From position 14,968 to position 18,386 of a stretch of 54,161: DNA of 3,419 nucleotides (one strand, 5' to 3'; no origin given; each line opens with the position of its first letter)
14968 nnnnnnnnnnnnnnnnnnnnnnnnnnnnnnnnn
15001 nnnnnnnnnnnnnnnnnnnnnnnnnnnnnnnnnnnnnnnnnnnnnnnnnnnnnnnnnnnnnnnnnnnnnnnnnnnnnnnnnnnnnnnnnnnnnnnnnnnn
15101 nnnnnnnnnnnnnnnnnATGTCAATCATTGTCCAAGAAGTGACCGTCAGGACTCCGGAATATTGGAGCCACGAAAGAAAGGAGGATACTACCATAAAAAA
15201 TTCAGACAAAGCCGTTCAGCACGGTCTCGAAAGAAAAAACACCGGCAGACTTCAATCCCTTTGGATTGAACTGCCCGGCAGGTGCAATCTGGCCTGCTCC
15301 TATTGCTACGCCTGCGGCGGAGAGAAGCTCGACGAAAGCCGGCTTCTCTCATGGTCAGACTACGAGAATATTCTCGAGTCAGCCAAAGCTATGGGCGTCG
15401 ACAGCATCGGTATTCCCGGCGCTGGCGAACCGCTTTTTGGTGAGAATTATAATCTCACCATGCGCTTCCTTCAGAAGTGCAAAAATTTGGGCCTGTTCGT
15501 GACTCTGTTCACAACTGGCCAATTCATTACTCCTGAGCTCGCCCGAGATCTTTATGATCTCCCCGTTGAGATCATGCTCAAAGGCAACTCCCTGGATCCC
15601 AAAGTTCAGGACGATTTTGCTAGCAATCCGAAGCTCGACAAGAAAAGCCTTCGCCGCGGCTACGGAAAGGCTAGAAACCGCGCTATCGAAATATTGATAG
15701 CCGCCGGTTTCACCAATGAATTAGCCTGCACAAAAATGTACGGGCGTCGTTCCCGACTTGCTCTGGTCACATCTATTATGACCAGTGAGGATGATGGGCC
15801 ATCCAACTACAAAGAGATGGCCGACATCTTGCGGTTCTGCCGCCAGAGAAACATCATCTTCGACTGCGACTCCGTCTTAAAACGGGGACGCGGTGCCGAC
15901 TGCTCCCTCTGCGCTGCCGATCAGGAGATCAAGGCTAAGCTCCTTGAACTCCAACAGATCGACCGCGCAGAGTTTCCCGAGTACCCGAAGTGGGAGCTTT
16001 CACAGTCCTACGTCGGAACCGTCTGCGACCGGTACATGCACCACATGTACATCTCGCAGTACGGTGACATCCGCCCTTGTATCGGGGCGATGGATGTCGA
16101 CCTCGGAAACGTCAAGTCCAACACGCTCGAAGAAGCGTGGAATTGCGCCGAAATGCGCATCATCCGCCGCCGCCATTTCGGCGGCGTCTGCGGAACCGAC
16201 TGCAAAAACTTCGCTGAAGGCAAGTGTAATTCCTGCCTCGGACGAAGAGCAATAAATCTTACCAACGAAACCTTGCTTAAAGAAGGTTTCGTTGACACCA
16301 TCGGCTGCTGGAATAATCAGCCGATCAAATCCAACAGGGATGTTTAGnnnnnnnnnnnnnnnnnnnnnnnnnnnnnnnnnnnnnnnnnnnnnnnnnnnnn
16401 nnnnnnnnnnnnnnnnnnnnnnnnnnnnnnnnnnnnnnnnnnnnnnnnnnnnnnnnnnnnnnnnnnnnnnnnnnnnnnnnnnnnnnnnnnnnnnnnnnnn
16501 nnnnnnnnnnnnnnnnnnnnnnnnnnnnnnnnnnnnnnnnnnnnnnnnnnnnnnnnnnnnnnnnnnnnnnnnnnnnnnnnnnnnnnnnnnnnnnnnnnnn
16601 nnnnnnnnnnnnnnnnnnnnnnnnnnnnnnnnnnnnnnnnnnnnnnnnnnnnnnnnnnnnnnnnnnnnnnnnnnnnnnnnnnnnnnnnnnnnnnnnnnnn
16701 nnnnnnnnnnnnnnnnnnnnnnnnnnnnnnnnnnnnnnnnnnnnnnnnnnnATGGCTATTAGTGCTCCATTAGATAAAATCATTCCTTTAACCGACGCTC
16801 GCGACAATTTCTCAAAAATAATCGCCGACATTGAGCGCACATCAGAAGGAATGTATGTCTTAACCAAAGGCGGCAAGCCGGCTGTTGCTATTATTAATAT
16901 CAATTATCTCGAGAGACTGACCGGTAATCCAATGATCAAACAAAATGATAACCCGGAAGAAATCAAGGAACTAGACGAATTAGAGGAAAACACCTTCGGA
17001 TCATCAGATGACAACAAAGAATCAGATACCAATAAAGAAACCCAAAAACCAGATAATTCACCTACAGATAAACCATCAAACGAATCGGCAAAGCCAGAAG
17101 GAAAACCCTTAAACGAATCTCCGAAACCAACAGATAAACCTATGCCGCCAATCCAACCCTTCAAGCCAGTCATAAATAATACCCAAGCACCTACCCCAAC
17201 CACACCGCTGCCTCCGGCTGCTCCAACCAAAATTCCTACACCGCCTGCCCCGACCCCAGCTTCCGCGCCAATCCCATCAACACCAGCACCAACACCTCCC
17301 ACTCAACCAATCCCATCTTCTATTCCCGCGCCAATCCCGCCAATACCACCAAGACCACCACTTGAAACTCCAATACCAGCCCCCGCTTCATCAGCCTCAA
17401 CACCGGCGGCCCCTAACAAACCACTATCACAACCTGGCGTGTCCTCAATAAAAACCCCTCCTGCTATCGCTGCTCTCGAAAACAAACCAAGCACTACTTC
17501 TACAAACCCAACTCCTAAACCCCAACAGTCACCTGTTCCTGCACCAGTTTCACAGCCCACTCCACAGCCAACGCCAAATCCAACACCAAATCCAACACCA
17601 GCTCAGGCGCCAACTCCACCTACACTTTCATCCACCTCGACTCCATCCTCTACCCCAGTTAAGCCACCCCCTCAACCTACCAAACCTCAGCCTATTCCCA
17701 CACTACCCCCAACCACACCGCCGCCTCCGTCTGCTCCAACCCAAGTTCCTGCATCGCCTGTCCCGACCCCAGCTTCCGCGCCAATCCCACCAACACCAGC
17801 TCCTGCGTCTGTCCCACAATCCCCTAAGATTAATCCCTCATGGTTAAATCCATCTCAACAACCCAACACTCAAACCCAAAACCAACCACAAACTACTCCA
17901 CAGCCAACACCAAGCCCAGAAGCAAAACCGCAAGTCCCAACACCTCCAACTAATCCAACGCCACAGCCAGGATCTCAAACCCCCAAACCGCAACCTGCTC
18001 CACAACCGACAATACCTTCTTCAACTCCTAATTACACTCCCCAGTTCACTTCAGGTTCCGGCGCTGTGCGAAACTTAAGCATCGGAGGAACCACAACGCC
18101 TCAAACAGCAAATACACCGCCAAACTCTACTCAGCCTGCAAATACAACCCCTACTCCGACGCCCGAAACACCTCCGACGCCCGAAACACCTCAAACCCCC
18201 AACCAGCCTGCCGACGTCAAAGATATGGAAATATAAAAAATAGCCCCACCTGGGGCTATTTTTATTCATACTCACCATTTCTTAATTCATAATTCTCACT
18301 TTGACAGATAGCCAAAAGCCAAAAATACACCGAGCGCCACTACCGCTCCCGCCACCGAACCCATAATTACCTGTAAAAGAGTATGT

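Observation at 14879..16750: Radical SAM/SPASM cassette divergent from a TrmB-like regulator, with a long structured leader and an ambiguous start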

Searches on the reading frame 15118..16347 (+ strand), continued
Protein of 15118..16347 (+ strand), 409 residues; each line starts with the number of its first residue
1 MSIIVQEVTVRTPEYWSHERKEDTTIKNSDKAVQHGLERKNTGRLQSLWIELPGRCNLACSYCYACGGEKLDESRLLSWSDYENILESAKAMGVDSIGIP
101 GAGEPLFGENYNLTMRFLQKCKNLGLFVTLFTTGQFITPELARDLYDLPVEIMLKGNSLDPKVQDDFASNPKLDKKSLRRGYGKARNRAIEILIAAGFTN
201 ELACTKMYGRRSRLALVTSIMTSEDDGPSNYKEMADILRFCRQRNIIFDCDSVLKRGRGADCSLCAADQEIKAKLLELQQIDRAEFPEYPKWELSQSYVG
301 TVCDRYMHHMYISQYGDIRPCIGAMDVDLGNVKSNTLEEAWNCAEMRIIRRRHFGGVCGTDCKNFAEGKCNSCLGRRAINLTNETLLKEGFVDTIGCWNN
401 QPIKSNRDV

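Call 103: list_cluster_members(proteins=[P0251, P0254, P0261, P0264, P0265, P0283, P0247, P0243, P0246, P0249])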
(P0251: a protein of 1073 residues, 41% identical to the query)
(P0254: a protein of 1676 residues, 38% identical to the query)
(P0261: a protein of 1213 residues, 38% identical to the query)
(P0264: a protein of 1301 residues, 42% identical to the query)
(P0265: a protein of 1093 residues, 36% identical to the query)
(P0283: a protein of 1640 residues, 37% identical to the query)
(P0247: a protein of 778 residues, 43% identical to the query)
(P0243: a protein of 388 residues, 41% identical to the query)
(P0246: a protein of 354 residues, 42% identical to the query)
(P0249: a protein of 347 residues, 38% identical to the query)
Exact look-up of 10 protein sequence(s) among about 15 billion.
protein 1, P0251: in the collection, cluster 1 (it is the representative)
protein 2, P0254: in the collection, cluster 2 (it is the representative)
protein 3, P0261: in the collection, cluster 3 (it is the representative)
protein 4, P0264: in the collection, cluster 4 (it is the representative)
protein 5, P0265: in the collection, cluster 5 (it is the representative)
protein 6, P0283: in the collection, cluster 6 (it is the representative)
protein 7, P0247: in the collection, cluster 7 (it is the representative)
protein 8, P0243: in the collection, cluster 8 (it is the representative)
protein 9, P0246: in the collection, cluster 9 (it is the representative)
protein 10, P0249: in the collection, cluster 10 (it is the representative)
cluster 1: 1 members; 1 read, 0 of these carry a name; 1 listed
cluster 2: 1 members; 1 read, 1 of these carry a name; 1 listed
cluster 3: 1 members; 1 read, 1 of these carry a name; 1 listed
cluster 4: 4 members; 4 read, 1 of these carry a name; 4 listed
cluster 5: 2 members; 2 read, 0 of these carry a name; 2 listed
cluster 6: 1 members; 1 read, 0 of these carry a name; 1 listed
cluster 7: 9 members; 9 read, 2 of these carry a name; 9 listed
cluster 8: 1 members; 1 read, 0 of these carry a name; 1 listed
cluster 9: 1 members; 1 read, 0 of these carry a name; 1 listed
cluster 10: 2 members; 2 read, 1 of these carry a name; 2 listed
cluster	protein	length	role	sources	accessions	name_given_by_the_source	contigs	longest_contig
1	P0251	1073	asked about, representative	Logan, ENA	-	-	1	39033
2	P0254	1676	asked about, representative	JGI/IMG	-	radical SAM protein with 4Fe4S-binding SPASM domain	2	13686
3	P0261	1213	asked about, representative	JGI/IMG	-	radical SAM protein with 4Fe4S-binding SPASM domain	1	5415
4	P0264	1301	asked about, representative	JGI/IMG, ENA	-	-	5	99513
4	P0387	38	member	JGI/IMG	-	hypothetical protein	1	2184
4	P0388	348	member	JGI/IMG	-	-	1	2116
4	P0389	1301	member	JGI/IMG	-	-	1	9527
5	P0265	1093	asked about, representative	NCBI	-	-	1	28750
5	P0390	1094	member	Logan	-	-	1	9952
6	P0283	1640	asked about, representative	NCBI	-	-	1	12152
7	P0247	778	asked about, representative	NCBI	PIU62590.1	MAG: hypothetical protein COS85_18050, partial [Armatimonadetes bacterium ...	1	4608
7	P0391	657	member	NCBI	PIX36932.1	MAG: hypothetical protein COZ57_36870, partial [Armatimonadetes bacterium ...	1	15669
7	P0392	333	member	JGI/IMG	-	-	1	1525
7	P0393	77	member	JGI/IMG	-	-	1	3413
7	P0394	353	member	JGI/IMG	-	-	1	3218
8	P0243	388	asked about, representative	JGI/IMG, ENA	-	-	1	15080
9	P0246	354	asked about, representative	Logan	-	-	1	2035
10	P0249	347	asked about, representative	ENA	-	-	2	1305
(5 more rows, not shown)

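Call 105: search_protein_families(library=padloc, proteins=[P0251, P0254, P0261, P0264, P0265, P0283], max_evalue=0.01)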
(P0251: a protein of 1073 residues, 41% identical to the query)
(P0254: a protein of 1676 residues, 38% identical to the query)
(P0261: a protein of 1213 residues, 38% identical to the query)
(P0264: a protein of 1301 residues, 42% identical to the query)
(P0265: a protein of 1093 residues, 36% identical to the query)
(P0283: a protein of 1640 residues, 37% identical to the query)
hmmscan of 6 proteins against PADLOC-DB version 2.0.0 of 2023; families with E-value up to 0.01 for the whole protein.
P0251 (1073 aa): 0 families

P0254 (1676 aa): 3 families
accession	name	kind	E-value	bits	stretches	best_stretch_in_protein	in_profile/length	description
PDLC01908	CARF5--CARF_ADA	-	4.5e-58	195.5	2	1456-1580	416-546/605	-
PDLC02904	pVip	-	0.0015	16.1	1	29-192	12-161/262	Viperins associated with kinases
PDLC02903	pVip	-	0.0027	15.2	1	29-188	9-152/257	Viperins not associated with kinases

P0261 (1213 aa): 0 families

P0264 (1301 aa): 2 families
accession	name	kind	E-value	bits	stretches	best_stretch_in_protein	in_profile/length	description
PDLC02903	pVip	-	2e-05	22.2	1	38-133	6-81/257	Viperins not associated with kinases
PDLC02904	pVip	-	0.00011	19.8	1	39-133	10-88/262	Viperins associated with kinases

P0265 (1093 aa): 0 families

P0283 (1640 aa): 1 family
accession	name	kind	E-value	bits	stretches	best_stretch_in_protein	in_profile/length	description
PDLC02903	pVip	-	5.2e-05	20.8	1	35-122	6-81/257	Viperins not associated with kinases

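Call 106: search_protein_families(library=ncbifam, proteins=[P0251, P0254, P0261, P0264, P0265, P0283], max_evalue=0.0001)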
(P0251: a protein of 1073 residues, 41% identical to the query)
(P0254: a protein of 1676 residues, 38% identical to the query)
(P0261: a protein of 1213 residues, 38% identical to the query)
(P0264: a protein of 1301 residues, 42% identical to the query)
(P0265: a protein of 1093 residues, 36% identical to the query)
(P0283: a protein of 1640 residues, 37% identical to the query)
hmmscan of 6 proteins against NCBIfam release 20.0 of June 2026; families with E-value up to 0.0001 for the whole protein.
P0251 (1073 aa): 1 family
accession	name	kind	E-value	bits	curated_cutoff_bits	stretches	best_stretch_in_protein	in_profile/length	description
TIGR04317.1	W_rSAM_matur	equivalog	1e-07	31.4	380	1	16-137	2-113/349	tungsten cofactor oxidoreductase radical SAM maturase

P0254 (1676 aa): 20 families
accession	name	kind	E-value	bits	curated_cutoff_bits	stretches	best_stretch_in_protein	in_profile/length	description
TIGR01430.1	aden_deam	equivalog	5.1e-30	104.6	216.55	1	1457-1580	155-277/323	adenosine deaminase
NF006847.0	PRK09358.1-2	equivalog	8.8e-23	80.7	412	1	1457-1580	173-306/364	adenosine deaminase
NF006848.0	PRK09358.1-3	equivalog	2.5e-20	73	426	1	1456-1576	154-273/325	adenosine deaminase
NF006850.0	PRK09358.1-6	equivalog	3.9e-19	68.7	419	1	1457-1576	159-277/334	adenosine deaminase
NF006846.0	PRK09358.1-1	equivalog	2.3e-18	66.3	459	1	1457-1578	162-282/333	adenosine deaminase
NF006854.0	PRK09358.3-1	equivalog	3.4e-17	62.5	530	1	1458-1577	167-285/344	adenosine deaminase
TIGR03962.1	mycofact_rSAM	equivalog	6.7e-13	48.5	265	1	25-319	17-309/339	mycofactocin radical SAM maturase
NF006849.0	PRK09358.1-5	equivalog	2e-12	46.9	494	1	1457-1576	169-287/350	adenosine deaminase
TIGR04317.1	W_rSAM_matur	equivalog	3.9e-10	39.4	380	1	19-195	3-170/349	tungsten cofactor oxidoreductase radical SAM maturase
NF006856.0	PRK09358.3-3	equivalog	4.4e-10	39.2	510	1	1475-1575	178-277/316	adenosine deaminase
NF045574.1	sacti_mat_StsB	exception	8.5e-10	38.1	625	1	17-156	93-223/466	StsB family radical SAM/SPASM domain sactipeptide maturase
NF050035.1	rSAM_WgK_link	exception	2e-09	36.9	650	1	24-150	13-132/367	radical SAM/SPASM peptide maturase WgkB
TIGR04250.1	SCM_rSAM_ScmE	equivalog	2.9e-09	36.3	400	0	20-150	3-126/358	SynChlorMet cassette radical SAM/SPASM protein ScmE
TIGR04053.2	TIGR04053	equivalog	4.1e-09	36.2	395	0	25-241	13-218/366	TIGR04053 family radical SAM/SPASM domain-containing protein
TIGR04055.1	rSAM_NirJ2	equivalog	3.3e-08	33.4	500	1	29-328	9-307/326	putative heme d1 biosynthesis radical SAM protein NirJ2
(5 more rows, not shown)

P0261 (1213 aa): 7 families
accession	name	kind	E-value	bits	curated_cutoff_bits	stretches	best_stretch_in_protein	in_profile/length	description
TIGR04055.1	rSAM_NirJ2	equivalog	9.1e-10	38.6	500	0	41-127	8-85/326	putative heme d1 biosynthesis radical SAM protein NirJ2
TIGR04317.1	W_rSAM_matur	equivalog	1.2e-09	37.7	380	1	32-131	3-94/349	tungsten cofactor oxidoreductase radical SAM maturase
TIGR02109.1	PQQ_syn_pqqE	equivalog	9e-08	31.4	381.35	0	34-125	8-91/358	pyrroloquinoline quinone biosynthesis protein PqqE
TIGR04545.1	rSAM_ahbD_hemeb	equivalog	9.2e-07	28.6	500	0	293-375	257-327/339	heme b synthase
TIGR04250.1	SCM_rSAM_ScmE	equivalog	5.6e-06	25.5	400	0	270-352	239-315/358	SynChlorMet cassette radical SAM/SPASM protein ScmE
NF045574.1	sacti_mat_StsB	exception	4.2e-05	22.6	625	0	28-124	91-178/466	StsB family radical SAM/SPASM domain sactipeptide maturase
TIGR02666.1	moaA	equivalog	9.7e-05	21.5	284.05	0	32-112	9-88/336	GTP 3',8-cyclase MoaA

P0264 (1301 aa): 7 families
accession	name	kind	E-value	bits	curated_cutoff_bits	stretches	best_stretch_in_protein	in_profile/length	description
TIGR04347.1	pseudo_SAM_Halo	equivalog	2.5e-06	27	525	0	314-373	301-356/390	TIGR04347 family pseudo-SAM/SPASM protein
TIGR04321.1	spiroSPASM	subfamily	2.6e-06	26.4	250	1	304-373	439-503/510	spiro-SPASM protein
NF045574.1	sacti_mat_StsB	exception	5.8e-06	25.4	625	0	29-132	93-180/466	StsB family radical SAM/SPASM domain sactipeptide maturase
NF050035.1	rSAM_WgK_link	exception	9.3e-06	24.9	650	0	36-120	13-83/367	radical SAM/SPASM peptide maturase WgkB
TIGR04317.1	W_rSAM_matur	equivalog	2.3e-05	23.7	380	0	30-132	2-90/349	tungsten cofactor oxidoreductase radical SAM maturase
TIGR02666.1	moaA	equivalog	3e-05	23.2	284.05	1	31-129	9-98/336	GTP 3',8-cyclase MoaA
NF047865.1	rSAM_PapB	equivalog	9.7e-05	21.7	340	0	301-382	243-316/330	PapB family radical SAM/SPASM ranthipeptide maturase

P0265 (1093 aa): 4 families
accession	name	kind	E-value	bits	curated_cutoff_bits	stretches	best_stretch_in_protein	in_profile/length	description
NF045574.1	sacti_mat_StsB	exception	1.3e-05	24.2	625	0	25-88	93-153/466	StsB family radical SAM/SPASM domain sactipeptide maturase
TIGR02666.1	moaA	equivalog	2.5e-05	23.4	284.05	1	24-97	6-81/336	GTP 3',8-cyclase MoaA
TIGR02668.1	moaA_archaeal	equivalog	2.9e-05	23.2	325.25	1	24-118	6-96/303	GTP 3',8-cyclase MoaA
TIGR03942.1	sulfatase_rSAM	equivalog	7.7e-05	21.9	349.45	0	286-353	256-319/363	anaerobic sulfatase maturase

P0283 (1640 aa): 6 families
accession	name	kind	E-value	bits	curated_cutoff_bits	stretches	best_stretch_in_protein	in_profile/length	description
NF045574.1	sacti_mat_StsB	exception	5.1e-13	48.7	625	1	25-134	92-192/466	StsB family radical SAM/SPASM domain sactipeptide maturase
TIGR04317.1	W_rSAM_matur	equivalog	7.5e-12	45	380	1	27-126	2-93/349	tungsten cofactor oxidoreductase radical SAM maturase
TIGR04545.1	rSAM_ahbD_hemeb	equivalog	8.8e-07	28.7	500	0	309-361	271-321/339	heme b synthase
TIGR04055.1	rSAM_NirJ2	equivalog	1.6e-06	27.9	500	1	37-362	8-308/326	putative heme d1 biosynthesis radical SAM protein NirJ2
TIGR04053.2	TIGR04053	equivalog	5.1e-06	26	395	0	34-268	13-215/366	TIGR04053 family radical SAM/SPASM domain-containing protein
TIGR04250.1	SCM_rSAM_ScmE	equivalog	1.1e-05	24.6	400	0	29-104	3-75/358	SynChlorMet cassette radical SAM/SPASM protein ScmE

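Call 107: find_encoding_contigs(protein=P0254, flank=6000, max_places=2)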
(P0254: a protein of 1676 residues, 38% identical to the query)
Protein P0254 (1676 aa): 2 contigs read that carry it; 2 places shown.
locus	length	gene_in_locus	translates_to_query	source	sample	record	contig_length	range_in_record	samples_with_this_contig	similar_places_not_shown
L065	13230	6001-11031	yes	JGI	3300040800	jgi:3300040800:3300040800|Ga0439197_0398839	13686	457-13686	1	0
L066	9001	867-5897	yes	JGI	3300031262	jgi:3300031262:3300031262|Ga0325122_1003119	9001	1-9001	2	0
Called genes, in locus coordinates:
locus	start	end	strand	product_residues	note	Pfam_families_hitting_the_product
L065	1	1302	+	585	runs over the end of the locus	?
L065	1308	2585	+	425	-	PF28273:PP_RS20740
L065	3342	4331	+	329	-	PF04392:ABC_sub_bind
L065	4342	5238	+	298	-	PF02653:BPD_transp_2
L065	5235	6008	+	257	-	PF00005:ABC_tran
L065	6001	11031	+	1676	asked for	PF04055:Radical_SAM (weak), PF13186:SPASM, PF00962:A_deaminase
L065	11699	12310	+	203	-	-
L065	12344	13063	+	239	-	-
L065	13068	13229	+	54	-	?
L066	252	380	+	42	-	-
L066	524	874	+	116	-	PF00005:ABC_tran (weak)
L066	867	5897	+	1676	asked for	PF04055:Radical_SAM (weak), PF13186:SPASM, PF00962:A_deaminase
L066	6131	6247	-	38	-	-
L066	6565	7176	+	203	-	-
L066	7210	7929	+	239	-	-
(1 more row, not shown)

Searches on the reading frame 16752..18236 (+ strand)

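Call 3: search_protein_families(library=pfam, proteins=[window:16752-18236:+], max_evalue=0.01)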
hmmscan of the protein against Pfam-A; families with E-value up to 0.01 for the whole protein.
window:16752-18236:+ (494 aa): 1 family
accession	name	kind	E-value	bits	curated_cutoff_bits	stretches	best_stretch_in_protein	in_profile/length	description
PF02604.26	PhdYeFM_antitox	-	2.1e-06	27.9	29.8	1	9-64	2-54/74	Antitoxin Phd_YefM, type II toxin-antitoxin system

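Call 4: search_protein_families(library=ncbifam, proteins=[window:16752-18236:+], max_evalue=0.01)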
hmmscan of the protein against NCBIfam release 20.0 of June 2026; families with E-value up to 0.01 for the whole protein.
window:16752-18236:+ (494 aa): 0 families

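Call 90: search_protein_families(library=padloc, proteins=[window:16752-18236:+], max_evalue=0.01)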
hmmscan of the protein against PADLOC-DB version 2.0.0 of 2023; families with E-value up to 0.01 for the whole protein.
window:16752-18236:+ (494 aa): 0 families
